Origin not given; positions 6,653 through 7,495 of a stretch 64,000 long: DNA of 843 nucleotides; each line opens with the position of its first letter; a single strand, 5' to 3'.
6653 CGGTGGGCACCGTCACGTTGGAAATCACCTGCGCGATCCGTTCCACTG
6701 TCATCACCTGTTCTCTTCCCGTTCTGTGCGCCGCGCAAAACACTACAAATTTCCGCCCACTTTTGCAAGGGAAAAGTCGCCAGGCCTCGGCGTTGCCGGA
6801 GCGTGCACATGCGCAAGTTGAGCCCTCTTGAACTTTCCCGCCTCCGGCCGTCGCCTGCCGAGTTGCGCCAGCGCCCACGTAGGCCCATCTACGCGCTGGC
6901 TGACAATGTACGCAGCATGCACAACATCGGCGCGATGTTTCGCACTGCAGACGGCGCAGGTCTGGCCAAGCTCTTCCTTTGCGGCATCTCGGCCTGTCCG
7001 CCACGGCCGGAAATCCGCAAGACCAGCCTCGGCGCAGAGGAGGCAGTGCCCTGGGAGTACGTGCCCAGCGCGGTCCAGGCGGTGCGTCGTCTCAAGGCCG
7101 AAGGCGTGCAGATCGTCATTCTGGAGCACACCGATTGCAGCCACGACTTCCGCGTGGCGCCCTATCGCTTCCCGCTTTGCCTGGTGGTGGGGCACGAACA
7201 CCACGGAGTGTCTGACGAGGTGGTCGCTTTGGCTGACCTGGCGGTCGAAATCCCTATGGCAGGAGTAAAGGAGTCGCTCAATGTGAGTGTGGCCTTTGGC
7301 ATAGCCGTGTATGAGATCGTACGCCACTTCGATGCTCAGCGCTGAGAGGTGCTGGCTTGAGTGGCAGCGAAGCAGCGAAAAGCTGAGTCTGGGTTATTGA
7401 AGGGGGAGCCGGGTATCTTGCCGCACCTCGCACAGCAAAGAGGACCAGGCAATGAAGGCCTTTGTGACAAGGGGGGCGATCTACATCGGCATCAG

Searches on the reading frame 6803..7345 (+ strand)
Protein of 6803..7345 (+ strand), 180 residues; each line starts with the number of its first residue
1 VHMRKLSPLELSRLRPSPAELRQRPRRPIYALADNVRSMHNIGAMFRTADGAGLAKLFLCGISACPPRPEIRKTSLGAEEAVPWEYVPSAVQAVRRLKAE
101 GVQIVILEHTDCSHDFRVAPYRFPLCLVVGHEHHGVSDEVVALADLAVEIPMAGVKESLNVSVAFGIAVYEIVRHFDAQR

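Call 45: search_protein_families(library=pfam, proteins=[window:6803-7345:+], max_evalue=0.00001)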
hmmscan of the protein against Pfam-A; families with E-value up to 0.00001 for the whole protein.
window:6803-7345:+ (180 aa): 1 family
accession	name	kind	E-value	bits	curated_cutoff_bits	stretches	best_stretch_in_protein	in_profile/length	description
PF00588.24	SpoU_methylase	-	3.7e-32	111.8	29.7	1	30-170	3-142/142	SpoU rRNA Methylase family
